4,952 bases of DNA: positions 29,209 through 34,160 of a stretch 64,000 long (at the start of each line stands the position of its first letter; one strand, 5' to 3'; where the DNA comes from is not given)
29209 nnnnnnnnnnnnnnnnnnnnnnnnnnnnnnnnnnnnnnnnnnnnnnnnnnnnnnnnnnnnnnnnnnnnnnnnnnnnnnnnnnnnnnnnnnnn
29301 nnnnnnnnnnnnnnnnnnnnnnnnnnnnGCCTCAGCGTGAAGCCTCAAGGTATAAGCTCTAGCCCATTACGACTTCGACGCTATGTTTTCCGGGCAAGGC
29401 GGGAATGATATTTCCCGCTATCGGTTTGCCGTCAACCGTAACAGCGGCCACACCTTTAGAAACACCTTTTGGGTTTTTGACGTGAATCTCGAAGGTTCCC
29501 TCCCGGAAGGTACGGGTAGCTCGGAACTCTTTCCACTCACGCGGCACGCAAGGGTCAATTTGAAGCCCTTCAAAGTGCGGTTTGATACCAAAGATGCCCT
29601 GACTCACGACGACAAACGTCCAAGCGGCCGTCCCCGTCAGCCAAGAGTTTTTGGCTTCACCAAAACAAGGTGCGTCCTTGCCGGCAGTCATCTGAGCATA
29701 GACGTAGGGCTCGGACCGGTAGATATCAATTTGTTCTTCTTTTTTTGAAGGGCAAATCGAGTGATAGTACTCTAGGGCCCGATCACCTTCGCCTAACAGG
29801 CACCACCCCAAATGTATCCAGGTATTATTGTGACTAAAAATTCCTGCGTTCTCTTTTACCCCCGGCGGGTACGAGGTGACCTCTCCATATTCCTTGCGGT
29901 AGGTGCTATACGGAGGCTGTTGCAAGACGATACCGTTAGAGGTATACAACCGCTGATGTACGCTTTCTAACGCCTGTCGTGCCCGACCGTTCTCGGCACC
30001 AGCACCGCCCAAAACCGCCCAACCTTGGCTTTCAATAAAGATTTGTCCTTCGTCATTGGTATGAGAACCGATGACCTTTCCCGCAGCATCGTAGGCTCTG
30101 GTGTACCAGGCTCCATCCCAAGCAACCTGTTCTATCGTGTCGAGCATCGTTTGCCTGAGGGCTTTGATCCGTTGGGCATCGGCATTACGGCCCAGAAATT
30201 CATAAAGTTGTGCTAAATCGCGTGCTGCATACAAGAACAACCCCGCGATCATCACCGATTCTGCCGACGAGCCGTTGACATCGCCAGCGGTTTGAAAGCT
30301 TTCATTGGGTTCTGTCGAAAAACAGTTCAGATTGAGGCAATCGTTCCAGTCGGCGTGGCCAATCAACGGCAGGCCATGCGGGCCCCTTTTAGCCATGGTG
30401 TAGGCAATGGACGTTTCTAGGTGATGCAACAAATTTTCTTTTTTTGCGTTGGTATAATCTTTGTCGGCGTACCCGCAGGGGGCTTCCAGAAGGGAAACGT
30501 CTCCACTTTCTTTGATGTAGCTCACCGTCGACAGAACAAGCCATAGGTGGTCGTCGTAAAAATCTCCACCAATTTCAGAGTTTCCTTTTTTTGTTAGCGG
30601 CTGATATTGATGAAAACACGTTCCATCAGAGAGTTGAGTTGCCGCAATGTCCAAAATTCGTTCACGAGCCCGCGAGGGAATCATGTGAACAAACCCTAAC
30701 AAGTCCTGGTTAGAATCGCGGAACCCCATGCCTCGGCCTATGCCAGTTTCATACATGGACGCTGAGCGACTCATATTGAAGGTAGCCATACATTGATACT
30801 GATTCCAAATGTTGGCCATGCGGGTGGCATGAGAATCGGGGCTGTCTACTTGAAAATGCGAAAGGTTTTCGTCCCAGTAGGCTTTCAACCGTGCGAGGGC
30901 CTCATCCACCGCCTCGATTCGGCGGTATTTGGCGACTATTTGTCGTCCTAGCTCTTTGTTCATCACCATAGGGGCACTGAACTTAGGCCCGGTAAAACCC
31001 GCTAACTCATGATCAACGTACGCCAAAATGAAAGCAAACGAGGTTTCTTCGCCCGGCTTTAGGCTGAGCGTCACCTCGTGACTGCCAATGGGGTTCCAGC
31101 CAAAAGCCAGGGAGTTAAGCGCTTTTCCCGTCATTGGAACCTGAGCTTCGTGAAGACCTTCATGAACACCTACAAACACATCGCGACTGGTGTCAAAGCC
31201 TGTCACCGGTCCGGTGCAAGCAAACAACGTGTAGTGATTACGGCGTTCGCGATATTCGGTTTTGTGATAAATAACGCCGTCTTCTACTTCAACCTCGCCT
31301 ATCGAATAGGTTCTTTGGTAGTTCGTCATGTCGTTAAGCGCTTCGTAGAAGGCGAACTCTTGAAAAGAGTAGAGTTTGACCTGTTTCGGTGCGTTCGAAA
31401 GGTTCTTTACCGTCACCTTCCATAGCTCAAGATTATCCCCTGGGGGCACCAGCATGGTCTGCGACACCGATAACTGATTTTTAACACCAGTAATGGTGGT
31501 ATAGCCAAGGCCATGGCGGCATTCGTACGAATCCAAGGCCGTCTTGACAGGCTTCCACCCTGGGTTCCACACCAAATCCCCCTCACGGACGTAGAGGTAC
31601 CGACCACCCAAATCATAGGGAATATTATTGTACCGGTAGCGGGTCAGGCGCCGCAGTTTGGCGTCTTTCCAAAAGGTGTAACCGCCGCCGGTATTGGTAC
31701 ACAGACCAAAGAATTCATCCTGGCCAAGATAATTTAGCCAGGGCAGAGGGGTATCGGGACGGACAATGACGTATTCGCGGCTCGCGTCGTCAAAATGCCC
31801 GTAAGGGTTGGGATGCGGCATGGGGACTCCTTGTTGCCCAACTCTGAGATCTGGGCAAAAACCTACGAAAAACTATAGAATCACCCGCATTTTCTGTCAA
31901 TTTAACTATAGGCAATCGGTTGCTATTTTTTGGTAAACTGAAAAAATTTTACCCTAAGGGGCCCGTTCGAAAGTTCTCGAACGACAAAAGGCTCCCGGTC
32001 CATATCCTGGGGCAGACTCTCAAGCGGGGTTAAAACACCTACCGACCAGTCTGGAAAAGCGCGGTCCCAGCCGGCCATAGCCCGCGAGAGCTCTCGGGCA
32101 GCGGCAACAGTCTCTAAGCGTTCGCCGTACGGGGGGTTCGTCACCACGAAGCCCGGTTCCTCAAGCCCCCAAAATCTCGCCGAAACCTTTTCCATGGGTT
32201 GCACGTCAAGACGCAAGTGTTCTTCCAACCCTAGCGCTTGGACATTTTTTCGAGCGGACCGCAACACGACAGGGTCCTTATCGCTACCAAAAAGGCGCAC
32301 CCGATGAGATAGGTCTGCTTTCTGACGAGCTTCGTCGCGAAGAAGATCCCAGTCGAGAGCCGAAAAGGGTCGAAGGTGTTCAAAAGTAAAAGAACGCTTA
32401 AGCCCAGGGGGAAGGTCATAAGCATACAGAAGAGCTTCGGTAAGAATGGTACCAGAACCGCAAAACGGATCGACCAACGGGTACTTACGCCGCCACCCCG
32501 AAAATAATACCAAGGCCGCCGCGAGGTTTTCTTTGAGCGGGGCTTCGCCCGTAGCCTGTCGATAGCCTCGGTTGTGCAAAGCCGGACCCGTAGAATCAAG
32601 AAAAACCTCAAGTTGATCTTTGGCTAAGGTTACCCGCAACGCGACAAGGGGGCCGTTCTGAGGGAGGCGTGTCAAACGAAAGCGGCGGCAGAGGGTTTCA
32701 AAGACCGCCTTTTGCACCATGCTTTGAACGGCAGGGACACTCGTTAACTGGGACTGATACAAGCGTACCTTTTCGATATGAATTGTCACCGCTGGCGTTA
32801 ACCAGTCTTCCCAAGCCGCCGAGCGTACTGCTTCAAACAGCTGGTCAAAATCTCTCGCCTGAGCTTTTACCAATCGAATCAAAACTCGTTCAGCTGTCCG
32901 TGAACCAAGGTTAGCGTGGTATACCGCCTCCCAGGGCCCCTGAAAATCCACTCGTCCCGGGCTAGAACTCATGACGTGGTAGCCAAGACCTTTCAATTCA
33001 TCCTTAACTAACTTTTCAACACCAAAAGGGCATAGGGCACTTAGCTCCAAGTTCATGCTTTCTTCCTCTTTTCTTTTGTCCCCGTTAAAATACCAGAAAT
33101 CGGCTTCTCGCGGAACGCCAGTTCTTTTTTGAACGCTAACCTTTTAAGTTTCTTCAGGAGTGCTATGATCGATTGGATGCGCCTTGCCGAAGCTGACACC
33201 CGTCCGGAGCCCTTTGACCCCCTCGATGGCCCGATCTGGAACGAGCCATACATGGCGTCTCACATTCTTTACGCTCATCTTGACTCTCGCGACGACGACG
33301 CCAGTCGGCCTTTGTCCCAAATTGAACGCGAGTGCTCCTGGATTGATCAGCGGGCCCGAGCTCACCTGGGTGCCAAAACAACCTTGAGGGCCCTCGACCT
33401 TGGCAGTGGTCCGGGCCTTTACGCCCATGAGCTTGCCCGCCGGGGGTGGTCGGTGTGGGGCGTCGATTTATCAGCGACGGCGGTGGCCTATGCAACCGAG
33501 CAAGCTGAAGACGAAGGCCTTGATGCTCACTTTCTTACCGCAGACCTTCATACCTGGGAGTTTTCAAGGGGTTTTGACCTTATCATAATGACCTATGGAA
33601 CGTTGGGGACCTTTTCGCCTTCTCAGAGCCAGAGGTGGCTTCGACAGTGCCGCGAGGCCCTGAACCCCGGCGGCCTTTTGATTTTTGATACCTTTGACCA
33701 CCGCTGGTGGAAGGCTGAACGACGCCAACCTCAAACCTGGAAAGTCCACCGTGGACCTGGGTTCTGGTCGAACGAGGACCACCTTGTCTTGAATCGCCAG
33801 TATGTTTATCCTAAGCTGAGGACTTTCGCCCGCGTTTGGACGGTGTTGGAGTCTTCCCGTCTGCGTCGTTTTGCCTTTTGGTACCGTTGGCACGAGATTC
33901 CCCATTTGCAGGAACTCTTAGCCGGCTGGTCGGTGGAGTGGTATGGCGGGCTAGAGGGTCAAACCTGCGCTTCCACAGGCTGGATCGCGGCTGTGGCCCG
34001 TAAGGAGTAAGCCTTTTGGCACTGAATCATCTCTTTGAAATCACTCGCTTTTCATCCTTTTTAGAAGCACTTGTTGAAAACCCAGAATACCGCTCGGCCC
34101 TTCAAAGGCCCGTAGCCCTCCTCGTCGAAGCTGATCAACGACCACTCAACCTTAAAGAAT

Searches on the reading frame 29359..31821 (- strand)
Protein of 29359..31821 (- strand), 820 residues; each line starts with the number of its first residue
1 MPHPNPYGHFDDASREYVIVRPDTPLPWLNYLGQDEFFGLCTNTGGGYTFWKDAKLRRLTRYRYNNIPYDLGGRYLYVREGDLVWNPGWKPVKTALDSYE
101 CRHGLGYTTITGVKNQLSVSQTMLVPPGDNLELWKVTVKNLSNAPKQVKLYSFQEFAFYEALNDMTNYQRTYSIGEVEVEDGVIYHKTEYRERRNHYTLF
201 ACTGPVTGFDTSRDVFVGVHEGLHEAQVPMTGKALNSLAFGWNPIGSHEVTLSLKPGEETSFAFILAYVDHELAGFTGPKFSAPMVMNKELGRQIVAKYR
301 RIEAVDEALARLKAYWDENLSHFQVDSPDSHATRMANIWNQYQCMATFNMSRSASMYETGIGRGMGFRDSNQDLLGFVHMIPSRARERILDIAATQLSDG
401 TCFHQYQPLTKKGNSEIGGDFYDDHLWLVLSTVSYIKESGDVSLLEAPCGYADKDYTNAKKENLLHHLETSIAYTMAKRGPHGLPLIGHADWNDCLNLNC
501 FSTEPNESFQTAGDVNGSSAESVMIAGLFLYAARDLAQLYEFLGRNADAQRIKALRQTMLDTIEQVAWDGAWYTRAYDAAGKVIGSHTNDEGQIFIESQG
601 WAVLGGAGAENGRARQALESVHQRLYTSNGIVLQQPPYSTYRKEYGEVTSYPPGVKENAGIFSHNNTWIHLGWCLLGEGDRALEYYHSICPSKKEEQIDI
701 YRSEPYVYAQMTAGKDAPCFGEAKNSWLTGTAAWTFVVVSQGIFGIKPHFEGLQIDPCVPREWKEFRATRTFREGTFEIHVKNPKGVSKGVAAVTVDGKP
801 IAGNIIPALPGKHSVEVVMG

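Call 65: search_protein_families(library=pfam, max_evalue=0.01, proteins=[window:29359-31821:-])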
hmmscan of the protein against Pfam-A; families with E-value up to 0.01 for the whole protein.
window:29359-31821:- (820 aa): 2 families
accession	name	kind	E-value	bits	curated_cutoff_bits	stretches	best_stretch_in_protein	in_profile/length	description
PF17167.11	Glyco_hydro_94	-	9.4e-149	496.1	27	1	315-745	1-420/420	Glycosyl hydrolase 94 superfamily, catalytic domain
PF06165.18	GH94_b-supersand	-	4.6e-73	246.2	23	1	25-266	1-250/251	Glycosyl hydrolase 94, supersandwich domain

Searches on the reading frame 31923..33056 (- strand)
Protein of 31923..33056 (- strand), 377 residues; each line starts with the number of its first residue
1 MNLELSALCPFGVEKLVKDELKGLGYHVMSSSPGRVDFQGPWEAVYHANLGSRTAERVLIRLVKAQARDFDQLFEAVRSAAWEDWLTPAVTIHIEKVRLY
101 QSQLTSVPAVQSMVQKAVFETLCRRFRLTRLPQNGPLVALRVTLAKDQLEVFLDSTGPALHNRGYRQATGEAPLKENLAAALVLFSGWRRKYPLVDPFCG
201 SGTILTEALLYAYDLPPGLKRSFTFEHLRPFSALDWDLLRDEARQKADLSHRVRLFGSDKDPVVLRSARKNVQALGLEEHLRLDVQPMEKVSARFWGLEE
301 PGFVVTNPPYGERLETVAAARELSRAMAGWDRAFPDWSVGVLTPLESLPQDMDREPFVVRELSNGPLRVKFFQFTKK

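Call 65: search_protein_families(library=pfam, max_evalue=0.01, proteins=[window:31923-33056:-])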
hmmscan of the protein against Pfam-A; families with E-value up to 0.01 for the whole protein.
window:31923-33056:- (377 aa): 3 families
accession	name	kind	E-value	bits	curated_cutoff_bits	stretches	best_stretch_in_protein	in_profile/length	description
PF01170.24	UPF0020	-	6.5e-38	130.8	22.3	1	163-367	1-191/197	RMKL-like, methyltransferase domain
PF22020.1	RlmL_1st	-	1.4e-20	73.4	27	1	4-59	1-55/55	RlmL ferredoxin-like domain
PF02926.22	THUMP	-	4.8e-06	27.3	20.6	1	67-154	1-84/84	THUMP domain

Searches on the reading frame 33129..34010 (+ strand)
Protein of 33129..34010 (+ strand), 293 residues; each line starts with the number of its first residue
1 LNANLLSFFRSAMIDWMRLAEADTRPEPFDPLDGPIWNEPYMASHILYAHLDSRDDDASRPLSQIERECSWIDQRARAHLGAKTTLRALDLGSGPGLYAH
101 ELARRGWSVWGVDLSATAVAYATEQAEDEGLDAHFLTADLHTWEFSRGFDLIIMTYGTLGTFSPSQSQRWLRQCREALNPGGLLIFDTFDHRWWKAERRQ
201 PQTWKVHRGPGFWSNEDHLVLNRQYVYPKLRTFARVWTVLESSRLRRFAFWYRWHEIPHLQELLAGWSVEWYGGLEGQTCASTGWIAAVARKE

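Call 65: search_protein_families(library=pfam, max_evalue=0.01, proteins=[window:33129-34010:+])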
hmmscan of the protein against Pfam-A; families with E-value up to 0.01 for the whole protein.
window:33129-34010:+ (293 aa): 8 families
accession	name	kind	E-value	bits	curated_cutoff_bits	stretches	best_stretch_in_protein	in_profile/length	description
PF13649.12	Methyltransf_25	-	5.8e-20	72.2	27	1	89-182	2-97/97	Methyltransferase domain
PF13489.12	Methyltransf_23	-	2.8e-14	53.6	27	1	66-206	4-134/164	Methyltransferase domain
PF08241.18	Methyltransf_11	-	6.6e-14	52.8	21.2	1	89-186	1-95/95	Methyltransferase domain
PF13847.12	Methyltransf_31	-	7.1e-13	48.9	27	1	86-203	5-127/145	Methyltransferase domain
PF08242.18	Methyltransf_12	-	8.8e-13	49.3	30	1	89-184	1-98/98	Methyltransferase domain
PF05175.20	MTS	-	2.1e-06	27.9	23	1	79-185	26-137/170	Methyltransferase small domain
PF03848.20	TehB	-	0.00044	20.2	20.4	1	87-182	33-128/193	Tellurite resistance protein TehB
PF05724.17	TPMT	-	0.00055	20.1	26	1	83-186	36-153/218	Thiopurine S-methyltransferase (TPMT)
